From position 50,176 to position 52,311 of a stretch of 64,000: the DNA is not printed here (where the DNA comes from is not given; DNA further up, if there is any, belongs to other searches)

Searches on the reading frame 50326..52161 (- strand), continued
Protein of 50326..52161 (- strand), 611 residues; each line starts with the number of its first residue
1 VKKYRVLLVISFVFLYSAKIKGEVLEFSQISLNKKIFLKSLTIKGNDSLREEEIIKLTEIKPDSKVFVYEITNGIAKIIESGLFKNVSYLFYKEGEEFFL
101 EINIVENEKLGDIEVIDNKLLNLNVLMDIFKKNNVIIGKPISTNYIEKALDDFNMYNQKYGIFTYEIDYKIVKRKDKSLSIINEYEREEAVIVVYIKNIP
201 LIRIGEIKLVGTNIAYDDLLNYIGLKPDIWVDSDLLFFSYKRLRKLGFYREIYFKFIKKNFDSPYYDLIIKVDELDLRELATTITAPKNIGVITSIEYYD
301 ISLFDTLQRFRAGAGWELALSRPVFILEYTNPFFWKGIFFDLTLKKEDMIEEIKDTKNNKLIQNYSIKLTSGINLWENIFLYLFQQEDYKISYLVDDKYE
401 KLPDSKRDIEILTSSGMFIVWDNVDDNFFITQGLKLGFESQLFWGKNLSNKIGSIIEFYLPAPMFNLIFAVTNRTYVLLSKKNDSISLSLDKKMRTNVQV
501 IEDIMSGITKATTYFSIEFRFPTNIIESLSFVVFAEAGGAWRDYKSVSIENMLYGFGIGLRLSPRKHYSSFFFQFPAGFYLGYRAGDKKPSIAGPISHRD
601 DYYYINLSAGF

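Call 34: find_encoding_contigs(protein=P0018, flank=8000, max_places=2)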
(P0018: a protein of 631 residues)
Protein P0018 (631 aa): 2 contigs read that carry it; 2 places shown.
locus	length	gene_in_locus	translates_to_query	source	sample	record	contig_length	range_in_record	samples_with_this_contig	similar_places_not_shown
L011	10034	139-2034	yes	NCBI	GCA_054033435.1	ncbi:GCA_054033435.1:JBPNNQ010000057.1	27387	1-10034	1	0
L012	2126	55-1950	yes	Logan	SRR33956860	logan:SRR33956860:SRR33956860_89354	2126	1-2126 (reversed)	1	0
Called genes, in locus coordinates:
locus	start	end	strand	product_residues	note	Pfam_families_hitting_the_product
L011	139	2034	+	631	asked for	-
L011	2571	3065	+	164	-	PF05154:TM2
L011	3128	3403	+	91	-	-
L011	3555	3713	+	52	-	-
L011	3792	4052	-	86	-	PF01206:TusA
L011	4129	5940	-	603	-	PF13489:Methyltransf_23, PF08241:Methyltransf_11, PF08242:Methyltransf_12, PF13649:Methyltransf_25, PF13847:Methyltransf_31 (weak), PF07942:CARME (weak)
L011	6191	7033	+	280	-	PF23023:Anti-Pycsar_Apyc1 (weak), PF12706:Lactamase_B_2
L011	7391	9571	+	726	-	PF00515:TPR_1 (faint), PF07719:TPR_2 (faint), PF12895:ANAPC3 (faint), PF13174:TPR_6 (faint), PF13181:TPR_8 (faint), PF13424:TPR_12 (faint), PF13428:TPR_14 (faint), PF01464:SLT, +2 more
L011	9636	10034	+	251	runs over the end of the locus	-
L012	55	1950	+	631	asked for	-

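Call 35: find_encoding_contigs(protein=P0020, flank=8000, max_places=2)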
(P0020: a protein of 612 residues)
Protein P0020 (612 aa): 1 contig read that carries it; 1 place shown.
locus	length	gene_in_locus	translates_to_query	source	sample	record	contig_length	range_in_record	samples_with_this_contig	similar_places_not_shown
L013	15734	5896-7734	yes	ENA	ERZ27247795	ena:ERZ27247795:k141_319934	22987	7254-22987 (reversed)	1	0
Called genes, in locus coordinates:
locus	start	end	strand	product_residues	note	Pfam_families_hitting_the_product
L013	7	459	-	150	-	-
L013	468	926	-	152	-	-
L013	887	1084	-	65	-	-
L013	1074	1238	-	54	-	-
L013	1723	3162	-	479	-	PF01425:Amidase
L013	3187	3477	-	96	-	PF02686:GatC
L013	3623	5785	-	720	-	PF00580:UvrD-helicase, PF13245:AAA_19, PF13604:AAA_30 (faint), PF01443:Viral_helicase1 (faint), PF13361:UvrD_C, PF13538:UvrD_C_2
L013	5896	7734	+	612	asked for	PF07244:POTRA (faint)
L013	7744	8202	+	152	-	PF22811:Zn_ribbon_NrdR, PF03477:ATP-cone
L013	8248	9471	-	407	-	PF07614:DUF1577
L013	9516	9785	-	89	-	PF01371:Trp_repressor, PF13384:HTH_23 (faint)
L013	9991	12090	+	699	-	PF01432:Peptidase_M3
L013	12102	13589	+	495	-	-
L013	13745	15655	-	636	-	PF02518:HATPase_c, PF13589:HATPase_c_3, PF00183:HSP90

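Call 37: fold_search(model_id=the predicted structure, library=pdb)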
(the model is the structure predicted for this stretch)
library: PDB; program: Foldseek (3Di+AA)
matches with E <= 10: 721; with E <= 0.001: 133
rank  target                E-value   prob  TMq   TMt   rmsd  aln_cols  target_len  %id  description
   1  9a2o_MODEL_1_A        1.8e-24  1.00  0.31  0.24  21.0       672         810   14  Model of E. coli BamA by in-cell photo-crosslinking MS and deep learning (released 2023-02-24)
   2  9hg5_A                6.1e-23  1.00  0.27  0.22  22.8       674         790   14  BAM-SurA complex in the swing-in state with full length BamC resolved (released 2025-04-16)
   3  8bwc_A                1.5e-22  1.00  0.27  0.24  22.0       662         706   14  E. coli BAM complex (BamABCDE) wild-type (released 2023-05-24)
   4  6v05_A                2.5e-22  1.00  0.28  0.24  22.5       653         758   14  Cryo-EM structure of a substrate-engaged Bam complex (released 2020-06-10)
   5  6lyq_A                2.9e-22  1.00  0.26  0.21  22.2       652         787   14  Structure of the BAM complex (released 2021-01-06)
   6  8bo2_A                3.1e-22  1.00  0.29  0.24  19.9       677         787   14  BAM-EspP complex structure with BamA-S425C/EspP-S1299C mutations in nanodisc (released 2023-04-26)
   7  8spr_A                3.6e-22  1.00  0.28  0.22  22.7       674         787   14  The cryo-EM structure of the EcBAM/EspP(beta1-12) complex (released 2024-05-08)
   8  5ayw_A                4.0e-22  1.00  0.25  0.21  22.6       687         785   14  Structure of a membrane complex (released 2016-02-24)
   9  8pzu_A                4.7e-22  1.00  0.27  0.22  22.5       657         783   14  Wait Complex: BAM bound Darobactin-B and Compact SurA (released 2024-09-25)
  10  7tt4_A                5.2e-22  1.00  0.26  0.26  22.9       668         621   14  BamABCDE bound to substrate EspP class 6 (released 2022-03-30)
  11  5d0o_A                5.5e-22  1.00  0.26  0.21  22.8       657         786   15  BamABCDE complex, outer membrane beta barrel assembly machinery entire complex (released 2016-03-09)
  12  8bnz_A                5.5e-22  1.00  0.26  0.21  21.5       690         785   13  BAM-EspP complex structure with BamA-G431C/EspP-N1293C mutations in nanodisc (released 2023-04-26)
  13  7nri_A                6.8e-22  1.00  0.26  0.21  22.0       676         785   14  Structure of the darobactin-bound E. coli BAM complex (BamABCDE) (released 2021-04-21)
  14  9hg7_A                7.5e-22  1.00  0.28  0.22  22.8       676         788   14  BAM-SurA complex in the swing-out state (released 2025-04-16)
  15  9co0_A                1.0e-21  1.00  0.27  0.26  22.8       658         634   14  CryoEM structure of BAM in complex with the PTB2 open-state inhibitor (in SMA nanodisc) (released 2024-12-25)
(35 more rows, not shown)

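Call 39: search_protein_families(library=ncbifam, alignment_id=A2, max_evalue=0.01)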
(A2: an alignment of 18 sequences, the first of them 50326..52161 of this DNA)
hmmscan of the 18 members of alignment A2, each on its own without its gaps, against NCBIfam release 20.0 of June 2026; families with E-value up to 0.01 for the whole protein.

A. member 1, window:50326-52161:- (611 aa): 1 family
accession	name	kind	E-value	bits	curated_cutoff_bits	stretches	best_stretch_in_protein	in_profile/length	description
NF047779.1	Omp85_fam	subfamily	0.0093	15.5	200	0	528-563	360-395/423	Omp85 family outer membrane protein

B. families by the number of members that match (of 18 scanned): 6 families
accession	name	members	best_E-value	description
TIGR03303.1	OM_YaeT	13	1.9e-33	outer membrane protein assembly factor BamA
NF058613.1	OMPAssmBamADein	9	7.1e-07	outer membrane protein assembly factor BamA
NF008287.0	PRK11067.1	8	4.5e-11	outer membrane protein assembly factor BamA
NF047779.1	Omp85_fam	5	0.00053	Omp85 family outer membrane protein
NF052279.1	lipo_TamL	1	2.8e-05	translocation and assembly module lipoprotein TamL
NF047950.2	ATportTamA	1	0.002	autotransporter assembly complex protein TamA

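Call 43: predict_structure(alignment_id=A2)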
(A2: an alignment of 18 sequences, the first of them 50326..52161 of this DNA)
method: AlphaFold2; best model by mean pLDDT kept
length: 611 residues; sequences in the alignment: 18
mean_pLDDT: 82.7   pTM: 0.76
mean pLDDT of the five models: 82.7, 81.5, 80.2, 80.2, 77.4
residues with pLDDT >= 90: 275; 70-90: 246; 50-70: 43; < 50: 47
segments of 3 or more residues with pLDDT < 50: 15-21, 176-186, 568-574, 591-611
pLDDT, mean of each block of 10 residues (from residue 1): 64 51 69 89 89 89 90 91 91 88 91 90 92 91 94 92 92 57 49 93 95 92 92 93 85 91 89 87 69 83 88 89 91 79 91 78 93 87 94 88 87 93 82 92 88 93 86 93 79 77 66 93 81 92 84 88 62 59 67 44 35 30
secondary structure, 60 per line:
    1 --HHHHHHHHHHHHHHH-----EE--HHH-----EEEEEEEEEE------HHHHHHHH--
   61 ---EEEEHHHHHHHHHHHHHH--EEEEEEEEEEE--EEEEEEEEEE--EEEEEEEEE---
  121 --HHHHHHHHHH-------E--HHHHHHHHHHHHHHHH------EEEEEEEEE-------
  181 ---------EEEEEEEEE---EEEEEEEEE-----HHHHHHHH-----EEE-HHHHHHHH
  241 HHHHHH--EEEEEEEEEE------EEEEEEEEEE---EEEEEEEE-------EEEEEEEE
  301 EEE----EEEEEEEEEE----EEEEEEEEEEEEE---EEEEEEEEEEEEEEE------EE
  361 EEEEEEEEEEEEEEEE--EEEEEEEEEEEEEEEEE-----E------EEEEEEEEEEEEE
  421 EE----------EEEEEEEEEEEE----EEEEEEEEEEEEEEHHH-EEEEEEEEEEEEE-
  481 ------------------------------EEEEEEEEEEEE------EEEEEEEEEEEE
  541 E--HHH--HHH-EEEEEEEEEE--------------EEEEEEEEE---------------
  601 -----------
elements in order: H3-17 E35-44 H51-58 E64-67 H68-81 E84-94 E97-106 E109-117 H123-132 H143-158 E165-173 E190-198 E202-210 H216-223 E229-231 H233-246 E249-258 E265-274 E278-285 E293-303 E308-317 E322-334 E338-352 E359-376 E379-395 E408-422 E433-444 E449-462 E467-479 E511-522 E529-541 E553-562 E577-585

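Call 47: search_protein_families(library=pfam, proteins=[L001:126-5729:+, L001:7323-8600:-, L001:12010-12591:-, L001:13200-14000:+, L010:2-799:+, L002:7779-8594:+, L009:1-1965:-], max_evalue=0.05)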
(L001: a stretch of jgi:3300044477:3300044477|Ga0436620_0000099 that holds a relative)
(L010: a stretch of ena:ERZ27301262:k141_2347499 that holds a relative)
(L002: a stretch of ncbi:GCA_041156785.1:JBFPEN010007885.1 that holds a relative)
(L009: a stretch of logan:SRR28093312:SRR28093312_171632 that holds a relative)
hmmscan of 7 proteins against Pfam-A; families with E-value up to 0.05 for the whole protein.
L001:126-5729:+ (1867 aa): 1 family
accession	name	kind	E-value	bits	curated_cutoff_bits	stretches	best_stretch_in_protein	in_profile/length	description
PF09343.15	DUF2460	-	0.036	14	30.4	0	509-556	118-161/205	Conserved hypothetical protein 2217 (DUF2460)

L001:7323-8600:- (425 aa): 0 families

L001:12010-12591:- (193 aa): 0 families

L001:13200-14000:+ (266 aa): 3 families
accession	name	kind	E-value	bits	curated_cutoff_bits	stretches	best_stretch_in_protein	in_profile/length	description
PF12773.13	DZR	-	0.0053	17.3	27.3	1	226-257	7-33/45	Double zinc ribbon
PF00130.28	C1_1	-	0.034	14.4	26.5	0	226-256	6-36/53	Phorbol esters/diacylglycerol binding domain (C1 domain)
PF19053.6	EccD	-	0.048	13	30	0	12-73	88-149/339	EccD-like transmembrane domain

L010:2-799:+ (265 aa): 1 family
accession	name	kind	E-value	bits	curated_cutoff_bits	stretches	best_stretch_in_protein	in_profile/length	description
PF13286.11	HD_assoc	-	1.5e-13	51.6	22.2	1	156-251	2-89/91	Phosphohydrolase-associated domain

L002:7779-8594:+ (271 aa): 0 families

L009:1-1965:- (655 aa): 8 families
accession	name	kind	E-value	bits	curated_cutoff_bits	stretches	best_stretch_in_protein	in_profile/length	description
PF00580.27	UvrD-helicase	-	2.7e-85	286.8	23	1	10-274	1-271/271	UvrD/REP helicase N-terminal domain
PF13361.12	UvrD_C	-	3e-67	227.9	25.6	1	279-605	1-346/350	UvrD-like helicase C-terminal domain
PF13245.12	AAA_19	-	4.6e-23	82.3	25.1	1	14-257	1-132/134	AAA domain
PF13538.12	UvrD_C_2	-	9.7e-11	41.8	27.4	1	548-604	4-51/52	UvrD-like helicase C-terminal domain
PF01443.25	Viral_helicase1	-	3.7e-06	27.4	21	0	546-604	177-226/228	Viral superfamily 1 RNA helicase core domain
PF13087.12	AAA_12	-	3.1e-05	24.1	27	1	527-608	120-194/195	AAA domain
PF13604.12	AAA_30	-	7.4e-05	23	27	0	10-75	2-67/191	AAA domain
PF13401.12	AAA_22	-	0.026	15.3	27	0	23-96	6-74/130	AAA domain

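Call 48: fold_search(model_id=the predicted structure, library=pdb)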
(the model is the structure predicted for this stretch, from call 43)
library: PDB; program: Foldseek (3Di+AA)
matches with E <= 10: 921; with E <= 0.001: 132
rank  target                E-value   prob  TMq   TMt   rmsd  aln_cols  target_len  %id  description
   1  7nri_A                2.6e-27  1.00  0.43  0.35  12.7       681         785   14  Structure of the darobactin-bound E. coli BAM complex (BamABCDE) (released 2021-04-21)
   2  5d0o_A                3.2e-27  1.00  0.41  0.34  13.3       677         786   16  BamABCDE complex, outer membrane beta barrel assembly machinery entire complex (released 2016-03-09)
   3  7tt4_A                3.6e-27  1.00  0.47  0.46  13.4       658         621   14  BamABCDE bound to substrate EspP class 6 (released 2022-03-30)
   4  8pzu_A                7.5e-27  1.00  0.44  0.36  13.5       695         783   15  Wait Complex: BAM bound Darobactin-B and Compact SurA (released 2024-09-25)
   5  9a2o_MODEL_1_A        1.1e-26  1.00  0.46  0.37  12.5       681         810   14  Model of E. coli BamA by in-cell photo-crosslinking MS and deep learning (released 2023-02-24)
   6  7ye4_A                1.8e-26  1.00  0.48  0.38  12.9       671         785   14  BAM-EspP complex structure with BamA-G431C and G781C/EspP-N1293C and A1043C mutations in nanodisc (released 2023-07-12)
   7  9hg5_A                2.4e-26  1.00  0.48  0.38  13.6       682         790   14  BAM-SurA complex in the swing-in state with full length BamC resolved (released 2025-04-16)
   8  8spr_A                3.2e-26  1.00  0.48  0.38  13.8       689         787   14  The cryo-EM structure of the EcBAM/EspP(beta1-12) complex (released 2024-05-08)
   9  8bwc_A                4.0e-26  1.00  0.48  0.42  12.7       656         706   15  E. coli BAM complex (BamABCDE) wild-type (released 2023-05-24)
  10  8pzv_A                4.2e-26  1.00  0.42  0.34  12.8       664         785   15  Wait Complex: BAM bound Darobactin-B and Extended SurA (released 2024-09-25)
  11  9cny_A                5.5e-26  1.00  0.48  0.46  12.9       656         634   15  CryoEM structure of the APO-BAM complex in SMA nanodisc (released 2024-12-25)
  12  5ljo_A                5.8e-26  1.00  0.47  0.38  13.4       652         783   14  E. coli BAM complex (BamABCDE) by cryoEM (released 2016-10-12)
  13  9co0_A                6.4e-26  1.00  0.48  0.46  12.9       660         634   15  CryoEM structure of BAM in complex with the PTB2 open-state inhibitor (in SMA nanodisc) (released 2024-12-25)
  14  8bnz_A                6.4e-26  1.00  0.46  0.37  12.1       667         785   14  BAM-EspP complex structure with BamA-G431C/EspP-N1293C mutations in nanodisc (released 2023-04-26)
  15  9hg7_A                6.4e-26  1.00  0.47  0.38  13.9       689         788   15  BAM-SurA complex in the swing-out state (released 2025-04-16)
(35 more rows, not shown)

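Call 55: find_related_loci(query=A1, collection=metagenome_contigs, flank=8000)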
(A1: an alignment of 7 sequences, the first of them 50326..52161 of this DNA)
Query A1 (611 aa) in metagenome_contigs; peptide patterns used: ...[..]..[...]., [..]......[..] (x = any residue, [..] = any of these).
387 stretches matched a pattern; 6 encode a relative of the query (tblastn E <= 1e-3); 6 distinct loci.
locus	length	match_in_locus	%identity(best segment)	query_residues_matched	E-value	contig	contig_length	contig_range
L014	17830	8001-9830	62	1-611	0e+0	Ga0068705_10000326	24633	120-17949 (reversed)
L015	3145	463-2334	44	6-611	8e-172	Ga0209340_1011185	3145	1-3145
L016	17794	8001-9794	43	24-611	1e-158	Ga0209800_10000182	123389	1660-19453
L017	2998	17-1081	48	262-611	1e-112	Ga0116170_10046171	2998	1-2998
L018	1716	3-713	52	379-611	2e-71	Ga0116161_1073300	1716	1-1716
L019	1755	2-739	49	377-611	7e-68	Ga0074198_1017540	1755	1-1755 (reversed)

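Call 59: search_protein_families(library=pfam, proteins=[L016:3503-4810:+, L016:4818-6344:+, L016:6610-7149:+, L016:7198-7830:-, L016:10230-11363:-, L016:11472-12281:+, L016:12352-12834:+, L015:2361-2975:+], max_evalue=0.001)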
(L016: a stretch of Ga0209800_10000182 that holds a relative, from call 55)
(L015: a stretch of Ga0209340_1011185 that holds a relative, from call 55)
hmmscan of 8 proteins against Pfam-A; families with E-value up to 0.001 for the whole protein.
L016:3503-4810:+ (435 aa): 12 families
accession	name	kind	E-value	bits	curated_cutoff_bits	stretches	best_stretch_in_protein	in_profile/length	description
PF00037.32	Fer4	-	3.5e-13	49.2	21.1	1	298-316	2-20/24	4Fe-4S binding domain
PF12801.12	Fer4_5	-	3.3e-12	46.6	22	2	154-195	5-47/48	4Fe-4S binding domain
PF12837.12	Fer4_6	-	1.3e-10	41.1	25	1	296-316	1-21/24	4Fe-4S binding domain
PF13237.11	Fer4_10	-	1.3e-09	38.2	25.5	1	296-346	1-53/53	4Fe-4S dicluster domain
PF12838.12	Fer4_7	-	3.3e-09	37.5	27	1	275-316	7-50/52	4Fe-4S dicluster domain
PF13187.11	Fer4_9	-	3.5e-09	37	27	2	275-316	7-49/52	4Fe-4S dicluster domain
PF13484.11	Fer4_16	-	3.1e-07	31.5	30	0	335-355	2-21/66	4Fe-4S double cluster binding domain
PF12798.12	Fer4_3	-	7e-06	26.9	27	0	335-349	1-15/15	4Fe-4S binding domain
PF14697.11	Fer4_21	-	1.2e-05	25.8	35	1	275-317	13-54/59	4Fe-4S dicluster domain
PF12797.12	Fer4_2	-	3.5e-05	23.9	24.5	1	296-316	2-22/22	4Fe-4S binding domain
PF12800.12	Fer4_4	-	7.7e-05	23.2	24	0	301-316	1-16/17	4Fe-4S binding domain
PF25160.1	LdpA_Fe-S-bd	-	0.00056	20.1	27.6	0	276-321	9-45/49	LdpA Fe-S cluster-binding domain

L016:4818-6344:+ (508 aa): 2 families
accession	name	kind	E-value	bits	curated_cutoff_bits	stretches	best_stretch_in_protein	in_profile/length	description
PF09985.14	Glucodextran_C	-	1.6e-36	126.4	22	1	52-288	1-228/228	C-terminal binding-module, SLH-like, of glucodextranase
PF14559.12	TPR_19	-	6.9e-05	23.5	25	0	344-370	34-60/68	Tetratricopeptide repeat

L016:6610-7149:+ (179 aa): 2 families
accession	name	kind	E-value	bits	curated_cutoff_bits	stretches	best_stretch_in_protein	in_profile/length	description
PF00877.26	NLPC_P60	-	8.2e-31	106.5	23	1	70-174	1-103/105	NlpC/P60 family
PF04970.19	LRAT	-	0.00033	21.4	24.3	0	120-153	3-34/120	Lecithin retinol acyltransferase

L016:7198-7830:- (210 aa): 1 family
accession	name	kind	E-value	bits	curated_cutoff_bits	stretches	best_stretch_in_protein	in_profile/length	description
PF01327.26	Pep_deformylase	-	3e-44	150.8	22.8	1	41-184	2-152/156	Polypeptide deformylase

L016:10230-11363:- (377 aa): 1 family
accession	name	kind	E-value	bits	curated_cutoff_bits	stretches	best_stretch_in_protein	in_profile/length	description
PF01522.26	Polysacc_deac_1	-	2.9e-05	24.5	23.1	1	228-299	54-123/124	Polysaccharide deacetylase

L016:11472-12281:+ (269 aa): 1 family
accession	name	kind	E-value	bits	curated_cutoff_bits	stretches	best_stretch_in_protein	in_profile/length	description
PF00990.26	GGDEF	-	4.8e-26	91.9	23.8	1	104-244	28-159/161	Diguanylate cyclase, GGDEF domain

L016:12352-12834:+ (160 aa): 0 families

L015:2361-2975:+ (204 aa): 0 families

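Call 64: find_related_loci(query=A6, collection=genome_contigs, flank=8000)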
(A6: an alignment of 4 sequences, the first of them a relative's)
Query A6 (612 aa) in genome_contigs; peptide patterns used: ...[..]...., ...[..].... (x = any residue, [..] = any of these).
12 stretches matched a pattern; 1 encode a relative of the query (tblastn E <= 1e-3); 1 distinct loci.
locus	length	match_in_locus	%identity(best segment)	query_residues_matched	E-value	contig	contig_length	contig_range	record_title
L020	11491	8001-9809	26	19-612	7e-50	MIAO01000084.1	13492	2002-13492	MAG: Spirochaetes bacterium GWB1_36_13 gwb1_scaffold_3398, whole genome shotgun sequence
